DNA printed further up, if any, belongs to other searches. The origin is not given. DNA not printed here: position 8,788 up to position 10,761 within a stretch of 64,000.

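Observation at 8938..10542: Class I LysRS homolog with the HIGH signature replaced (PISS instead of HVGN) while the KMSKS-like motif is retained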

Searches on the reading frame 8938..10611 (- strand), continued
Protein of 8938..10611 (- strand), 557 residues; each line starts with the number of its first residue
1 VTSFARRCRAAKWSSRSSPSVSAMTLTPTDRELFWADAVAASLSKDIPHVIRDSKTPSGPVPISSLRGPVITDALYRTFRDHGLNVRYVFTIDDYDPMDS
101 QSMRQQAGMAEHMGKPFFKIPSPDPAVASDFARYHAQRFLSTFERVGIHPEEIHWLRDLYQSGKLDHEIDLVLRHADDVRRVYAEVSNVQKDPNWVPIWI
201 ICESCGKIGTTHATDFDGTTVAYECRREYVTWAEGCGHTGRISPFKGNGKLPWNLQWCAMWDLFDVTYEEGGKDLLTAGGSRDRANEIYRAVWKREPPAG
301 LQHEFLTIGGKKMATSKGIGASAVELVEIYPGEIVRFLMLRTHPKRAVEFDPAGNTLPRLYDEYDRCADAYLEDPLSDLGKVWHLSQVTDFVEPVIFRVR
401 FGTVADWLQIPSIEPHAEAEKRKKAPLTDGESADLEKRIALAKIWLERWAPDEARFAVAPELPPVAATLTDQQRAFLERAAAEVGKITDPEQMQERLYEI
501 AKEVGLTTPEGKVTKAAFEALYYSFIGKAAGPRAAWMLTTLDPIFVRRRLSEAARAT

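Call 58: predict_structure(alignment_id=A1)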
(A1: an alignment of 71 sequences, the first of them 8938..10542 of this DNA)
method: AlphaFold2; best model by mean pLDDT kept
length: 534 residues; sequences in the alignment: 71
mean_pLDDT: 90.4   pTM: 0.84
mean pLDDT of the five models: 90.4, 89.4, 88.8, 88.3, 88.2
residues with pLDDT >= 90: 394; 70-90: 108; 50-70: 18; < 50: 14
segments of 3 or more residues with pLDDT < 50: 1-6, 290-294, 296-298
pLDDT, mean of each block of 10 residues (from residue 1): 48 94 96 83 91 97 97 82 83 94 95 92 95 98 98 97 91 97 96 98 94 97 96 97 91 71 96 93 70 48 86 95 85 92 96 95 90 93 88 94 96 96 87 86 96 97 92 96 94 94 87 88 96 89
secondary structure, 60 per line:
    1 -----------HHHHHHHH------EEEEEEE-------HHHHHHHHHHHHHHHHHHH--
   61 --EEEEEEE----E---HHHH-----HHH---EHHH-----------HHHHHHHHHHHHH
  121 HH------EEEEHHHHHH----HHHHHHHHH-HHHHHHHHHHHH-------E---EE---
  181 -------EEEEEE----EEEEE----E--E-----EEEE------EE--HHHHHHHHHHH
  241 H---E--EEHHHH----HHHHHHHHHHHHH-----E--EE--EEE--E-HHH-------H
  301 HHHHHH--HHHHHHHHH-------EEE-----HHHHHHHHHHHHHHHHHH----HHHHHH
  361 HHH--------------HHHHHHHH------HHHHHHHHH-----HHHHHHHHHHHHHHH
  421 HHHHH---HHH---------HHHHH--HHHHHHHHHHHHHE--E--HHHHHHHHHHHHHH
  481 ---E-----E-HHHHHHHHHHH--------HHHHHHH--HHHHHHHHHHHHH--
elements in order: H12-19 E26-32 H40-58 E63-69 H78-81 H108-122 E129-132 H133-138 H143-151 H153-164 E188-193 E198-202 E216-219 H230-241 H250-253 H258-270 E283-285 H300-306 H309-317 E325-327 H333-350 H355-363 H378-385 H392-400 H406-425 H441-445 H448-460 H467-480 H492-502 H511-517 H520-532
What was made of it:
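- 8938..10542 (-): lysK-like CDS: 534-aa full-length class I LysRS homologue (Rossmann catalytic domain, Zn-binding insertion, helical anticodon-binding domain). AlphaFold2 model has pLDDT 90.4 and pTM 0.84 (call 58).
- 10417..10428 (-): P39-I40-S41-S42, at the position of the HIGH signature (HVGN in 1IRX; HVGS/HLGS in the sister clade). The model places it at the N-terminus of helix 40-58, directly after strand 26-32 (call 58).
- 9658..9678 (-): K289-M-A-T-S-K294-G: KMSKS-like mobile loop. The first Lys is invariant. The second Lys is K in only 74-78% of the clade against 99% in the sister clade. Low pLDDT for residues 290-298, as expected for a mobile loop (call 58).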

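Call 62: fold_search(model_id=the predicted structure, library=pdb)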
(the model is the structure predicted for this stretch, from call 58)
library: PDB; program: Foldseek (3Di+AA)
matches with E <= 10: 622; with E <= 0.001: 196
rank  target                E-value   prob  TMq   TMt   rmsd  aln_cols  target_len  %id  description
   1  1irx_A                3.7e-34  1.00  0.80  0.84   3.7       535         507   26  Crystal structure of class I lysyl-tRNA synthetase (released 2002-04-17)
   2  1irx_B                8.5e-33  1.00  0.78  0.82   3.8       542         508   26  Crystal structure of class I lysyl-tRNA synthetase (released 2002-04-17)
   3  3tqo                  2.4e-10  1.00  0.41  0.54   8.4       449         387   14  Structure of the cysteinyl-tRNA synthetase (cysS) from Coxiella burnetii. (released 2011-09-28)
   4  3pny_A                1.1e-09  1.00  0.43  0.46  11.0       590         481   12  Structure of Glutamyl-tRNA synthetase from Mycobacterium tuberculosis in space group P21 (released 2011-12-07)
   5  1li7_B                1.4e-09  1.00  0.41  0.56   8.4       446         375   12  Crystal Structure of Cysteinyl-tRNA Synthetase with Cysteine Substrate Bound (released 2002-04-26)
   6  8qhp_A                2.2e-09  1.00  0.40  0.51  12.5       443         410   14  Cysteine tRNA ligase homodimer (released 2023-11-29)
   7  2cfo_A                3.0e-09  1.00  0.43  0.47  11.0       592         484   13  Non-Discriminating Glutamyl-tRNA Synthetase from Thermosynechococcus elongatus in Complex with Glu (released 2006-08-16)
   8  1li5_A                4.8e-09  1.00  0.41  0.55   8.6       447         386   13  Crystal Structure of Cysteinyl-tRNA Synthetase (released 2002-04-26)
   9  2cfo_B                5.9e-09  1.00  0.43  0.46  10.8       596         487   14  Non-Discriminating Glutamyl-tRNA Synthetase from Thermosynechococcus elongatus in Complex with Glu (released 2006-08-16)
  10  5tgt_A                5.9e-09  1.00  0.34  0.38  19.5       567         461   10  Crystal structure of glytamyl-tRNA synthetase GluRS from Pseudomonas aeruginosa (released 2016-10-12)
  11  6ujd                  6.2e-09  1.00  0.39  0.50  10.9       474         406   13  Crystal structure of Cysteine-tRNA ligase from Elizabethkingia sp. (released 2019-10-16)
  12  3pnv_B                8.5e-09  1.00  0.42  0.45  12.8       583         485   14  V369M mutant of Glutamyl-tRNA synthetase from Mycobacterium tuberculosis (released 2011-12-07)
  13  1u0b_B                1.2e-08  1.00  0.40  0.46  12.5       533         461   14  Crystal structure of cysteinyl-tRNA synthetase binary complex with tRNACys (released 2004-11-23)
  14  3sp1_A                1.5e-08  1.00  0.35  0.44  14.1       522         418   12  Crystal structure of cysteinyl-tRNA synthetase (cysS) from Borrelia burgdorferi (released 2011-08-17)
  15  9z2y_A                1.6e-08  1.00  0.34  0.39  18.3       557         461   12  Crystal structure of Glutamate-tRNA synthetase GluRS from Chlamydia pneumoniae in complex with ATP (released 2025-11-26)
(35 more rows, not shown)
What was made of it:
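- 8938..10542 (-): Best Foldseek match is 1IRX with TM 0.80/0.84 (call 62).
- On Class I lysyl-tRNA synthetase (TIGR00467 / PF01921): Foldseek to 1IRX_A gives TM 0.80/0.84 over 535 columns (calls 58, 62).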

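Call 71: find_encoding_contigs(protein=P0298, flank=6000, max_places=1)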
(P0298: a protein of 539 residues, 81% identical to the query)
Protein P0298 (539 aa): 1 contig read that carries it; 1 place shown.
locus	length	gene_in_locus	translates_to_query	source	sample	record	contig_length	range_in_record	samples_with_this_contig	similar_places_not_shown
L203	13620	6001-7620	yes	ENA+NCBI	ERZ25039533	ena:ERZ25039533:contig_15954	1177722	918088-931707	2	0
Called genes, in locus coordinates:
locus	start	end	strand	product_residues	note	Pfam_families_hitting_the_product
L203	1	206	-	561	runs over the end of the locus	PF00361:Proton_antipo_M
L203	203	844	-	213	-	-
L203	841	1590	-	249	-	PF10502:Peptidase_S26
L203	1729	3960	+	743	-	PF03030:H_PPase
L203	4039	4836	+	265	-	PF02673:BacA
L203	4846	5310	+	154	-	PF01316:Arg_repressor, PF02863:Arg_repressor_C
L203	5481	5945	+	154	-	PF03449:GreA_GreB_N, PF01272:GreA_GreB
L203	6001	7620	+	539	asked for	PF01921:tRNA-synt_1f, PF09334:tRNA-synt_1g (faint)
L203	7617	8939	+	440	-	PF02403:Seryl_tRNA_N, PF00587:tRNA-synt_2b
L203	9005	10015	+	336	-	PF01145:Band_7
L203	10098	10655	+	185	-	PF06271:RDD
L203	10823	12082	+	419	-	-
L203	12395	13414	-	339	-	PF02574:S-methyl_trans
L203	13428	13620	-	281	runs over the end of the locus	PF01061:ABC2_membrane, PF12698:ABC2_membrane_3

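Call 72: find_encoding_contigs(protein=P0364, flank=6000, max_places=1)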
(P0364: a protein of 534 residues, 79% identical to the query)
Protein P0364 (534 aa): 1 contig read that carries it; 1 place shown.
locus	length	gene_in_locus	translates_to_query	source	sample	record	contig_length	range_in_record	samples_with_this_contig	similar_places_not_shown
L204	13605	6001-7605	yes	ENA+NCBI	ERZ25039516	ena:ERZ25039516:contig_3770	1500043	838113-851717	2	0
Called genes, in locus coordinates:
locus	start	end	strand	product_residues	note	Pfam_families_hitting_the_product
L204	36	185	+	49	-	-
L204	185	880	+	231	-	-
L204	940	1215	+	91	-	-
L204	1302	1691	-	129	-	-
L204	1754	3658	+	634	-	PF03030:H_PPase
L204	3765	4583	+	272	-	PF02673:BacA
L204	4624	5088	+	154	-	PF01316:Arg_repressor, PF02863:Arg_repressor_C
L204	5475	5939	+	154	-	PF03449:GreA_GreB_N, PF01272:GreA_GreB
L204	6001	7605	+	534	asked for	PF01921:tRNA-synt_1f, PF09334:tRNA-synt_1g (weak)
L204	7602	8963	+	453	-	PF02403:Seryl_tRNA_N, PF00587:tRNA-synt_2b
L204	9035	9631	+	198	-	-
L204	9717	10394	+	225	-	PF07920:DUF1684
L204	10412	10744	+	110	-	-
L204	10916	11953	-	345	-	PF02574:S-methyl_trans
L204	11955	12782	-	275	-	PF01061:ABC2_membrane, PF12698:ABC2_membrane_3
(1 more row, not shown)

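Call 73: find_encoding_contigs(protein=P0349, flank=6000, max_places=1)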
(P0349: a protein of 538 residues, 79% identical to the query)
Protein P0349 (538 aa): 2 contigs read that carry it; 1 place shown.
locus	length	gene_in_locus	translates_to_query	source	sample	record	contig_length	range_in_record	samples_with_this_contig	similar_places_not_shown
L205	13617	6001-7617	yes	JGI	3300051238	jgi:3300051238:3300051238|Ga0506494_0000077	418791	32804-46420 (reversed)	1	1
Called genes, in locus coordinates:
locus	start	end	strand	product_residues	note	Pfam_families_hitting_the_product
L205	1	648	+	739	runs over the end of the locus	PF03030:H_PPase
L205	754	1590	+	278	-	PF02673:BacA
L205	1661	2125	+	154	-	PF01316:Arg_repressor, PF02863:Arg_repressor_C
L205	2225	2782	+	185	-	PF04542:Sigma70_r2, PF20432:Xre-like-HTH (faint), PF08281:Sigma70_r4_2, PF04545:Sigma70_r4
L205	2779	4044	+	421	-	PF00930:DPPIV_N (faint), PF25174:Beta-prop_THOC3 (faint), PF26549:Tricorn_N, PF26550:Tricorn_2nd, PF26549:Tricorn_N, PF07676:PD40 (weak)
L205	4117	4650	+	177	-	-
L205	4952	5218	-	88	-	-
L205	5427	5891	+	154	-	PF03449:GreA_GreB_N, PF01272:GreA_GreB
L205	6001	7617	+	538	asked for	PF01921:tRNA-synt_1f, PF09334:tRNA-synt_1g (weak)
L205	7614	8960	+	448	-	PF02403:Seryl_tRNA_N, PF00587:tRNA-synt_2b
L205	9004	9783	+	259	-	PF13427:AadA_C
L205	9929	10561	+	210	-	PF07920:DUF1684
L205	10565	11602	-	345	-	PF02574:S-methyl_trans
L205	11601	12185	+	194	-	PF02148:zf-UBP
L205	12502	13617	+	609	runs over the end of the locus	PF00990:GGDEF, PF13487:HD_5, PF01966:HD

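Call 74: find_encoding_contigs(protein=P0342, flank=6000, max_places=1)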
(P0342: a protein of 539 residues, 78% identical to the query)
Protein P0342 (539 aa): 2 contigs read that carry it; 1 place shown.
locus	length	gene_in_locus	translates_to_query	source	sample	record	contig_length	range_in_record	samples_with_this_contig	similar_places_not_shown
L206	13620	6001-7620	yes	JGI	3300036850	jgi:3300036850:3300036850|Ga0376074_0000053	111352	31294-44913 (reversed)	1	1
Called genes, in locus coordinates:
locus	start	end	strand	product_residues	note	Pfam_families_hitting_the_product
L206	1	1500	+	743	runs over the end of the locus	PF03030:H_PPase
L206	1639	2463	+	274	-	PF02673:BacA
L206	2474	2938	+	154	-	PF01316:Arg_repressor, PF02863:Arg_repressor_C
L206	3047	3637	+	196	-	PF04542:Sigma70_r2, PF08281:Sigma70_r4_2, PF04545:Sigma70_r4 (weak)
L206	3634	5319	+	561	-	-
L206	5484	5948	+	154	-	PF03449:GreA_GreB_N, PF01272:GreA_GreB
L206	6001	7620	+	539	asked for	PF01406:tRNA-synt_1e (faint), PF01921:tRNA-synt_1f, PF09334:tRNA-synt_1g (faint)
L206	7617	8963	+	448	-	PF02403:Seryl_tRNA_N, PF00587:tRNA-synt_2b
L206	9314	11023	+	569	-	PF14521:Aspzincin_M35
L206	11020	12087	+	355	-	-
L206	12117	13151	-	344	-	PF02574:S-methyl_trans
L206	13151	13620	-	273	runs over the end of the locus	PF01061:ABC2_membrane, PF12698:ABC2_membrane_3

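Call 75: find_encoding_contigs(protein=P0285, flank=6000, max_places=1)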
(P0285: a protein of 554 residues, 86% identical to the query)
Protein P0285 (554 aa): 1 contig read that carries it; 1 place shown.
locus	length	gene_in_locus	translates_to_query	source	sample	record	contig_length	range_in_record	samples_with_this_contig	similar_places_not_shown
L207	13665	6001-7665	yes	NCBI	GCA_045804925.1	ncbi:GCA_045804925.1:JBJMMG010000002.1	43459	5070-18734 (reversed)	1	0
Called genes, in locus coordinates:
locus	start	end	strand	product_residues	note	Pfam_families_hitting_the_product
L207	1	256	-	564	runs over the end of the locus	PF00361:Proton_antipo_M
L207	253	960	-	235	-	-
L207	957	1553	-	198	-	PF10502:Peptidase_S26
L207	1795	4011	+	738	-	PF03030:H_PPase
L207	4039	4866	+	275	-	PF02673:BacA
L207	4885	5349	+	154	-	PF01316:Arg_repressor, PF02863:Arg_repressor_C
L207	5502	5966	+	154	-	PF03449:GreA_GreB_N, PF01272:GreA_GreB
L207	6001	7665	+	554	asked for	PF01406:tRNA-synt_1e (faint), PF01921:tRNA-synt_1f, PF09334:tRNA-synt_1g (faint)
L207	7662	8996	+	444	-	PF02403:Seryl_tRNA_N, PF00587:tRNA-synt_2b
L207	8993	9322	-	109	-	PF10825:DUF2752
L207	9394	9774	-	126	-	PF14237:GYF_2 (weak), PF05154:TM2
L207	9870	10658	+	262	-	-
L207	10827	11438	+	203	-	PF07920:DUF1684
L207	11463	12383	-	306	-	PF02574:S-methyl_trans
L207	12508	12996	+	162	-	PF02148:zf-UBP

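Call 76: find_encoding_contigs(protein=P0302, flank=6000, max_places=1)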
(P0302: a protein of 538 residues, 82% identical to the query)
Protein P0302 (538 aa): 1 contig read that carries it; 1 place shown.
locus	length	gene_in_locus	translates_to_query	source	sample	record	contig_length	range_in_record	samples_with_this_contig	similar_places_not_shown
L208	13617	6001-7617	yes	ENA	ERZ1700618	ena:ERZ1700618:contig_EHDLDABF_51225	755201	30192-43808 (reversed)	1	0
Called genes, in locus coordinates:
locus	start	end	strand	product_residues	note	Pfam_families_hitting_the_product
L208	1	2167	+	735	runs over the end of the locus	PF03030:H_PPase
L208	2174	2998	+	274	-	PF02673:BacA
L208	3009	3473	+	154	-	PF01316:Arg_repressor, PF02863:Arg_repressor_C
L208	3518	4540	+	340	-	PF01408:GFO_IDH_MocA, PF02894:GFO_IDH_MocA_C, PF22725:GFO_IDH_MocA_C3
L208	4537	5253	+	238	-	PF06283:ThuA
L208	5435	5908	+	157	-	PF03449:GreA_GreB_N, PF01272:GreA_GreB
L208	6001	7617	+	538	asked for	PF01406:tRNA-synt_1e (faint), PF01921:tRNA-synt_1f, PF09334:tRNA-synt_1g (faint), PF19269:Anticodon_2 (weak)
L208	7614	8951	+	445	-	PF02403:Seryl_tRNA_N, PF00587:tRNA-synt_2b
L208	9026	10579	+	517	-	-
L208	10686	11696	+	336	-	PF01145:Band_7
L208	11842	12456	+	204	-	PF07920:DUF1684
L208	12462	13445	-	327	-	PF02574:S-methyl_trans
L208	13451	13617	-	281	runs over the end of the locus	PF01061:ABC2_membrane, PF12698:ABC2_membrane_3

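Call 77: find_encoding_contigs(protein=P0330, flank=6000, max_places=1)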
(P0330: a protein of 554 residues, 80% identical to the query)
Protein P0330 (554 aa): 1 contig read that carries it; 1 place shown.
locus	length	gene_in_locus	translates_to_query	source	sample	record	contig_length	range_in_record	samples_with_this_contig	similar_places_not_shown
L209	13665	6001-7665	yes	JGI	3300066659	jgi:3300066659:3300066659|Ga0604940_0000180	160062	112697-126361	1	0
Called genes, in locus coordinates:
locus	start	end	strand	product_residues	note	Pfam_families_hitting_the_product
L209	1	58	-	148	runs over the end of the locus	-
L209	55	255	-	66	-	-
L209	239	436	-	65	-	-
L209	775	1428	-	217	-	PF10502:Peptidase_S26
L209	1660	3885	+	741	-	PF03030:H_PPase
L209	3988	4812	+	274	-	PF02673:BacA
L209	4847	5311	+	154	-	PF01316:Arg_repressor, PF02863:Arg_repressor_C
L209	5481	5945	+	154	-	PF03449:GreA_GreB_N, PF01272:GreA_GreB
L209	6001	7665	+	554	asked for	PF01921:tRNA-synt_1f, PF09334:tRNA-synt_1g (weak), PF19269:Anticodon_2 (weak)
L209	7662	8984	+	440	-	PF02403:Seryl_tRNA_N, PF00587:tRNA-synt_2b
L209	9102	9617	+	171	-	PF01050:MannoseP_isomer (weak), PF07883:Cupin_2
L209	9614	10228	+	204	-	PF07920:DUF1684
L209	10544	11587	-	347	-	PF02574:S-methyl_trans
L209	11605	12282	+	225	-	PF02148:zf-UBP, PF03457:HA (weak)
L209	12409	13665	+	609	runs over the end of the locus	PF00990:GGDEF, PF13487:HD_5, PF01966:HD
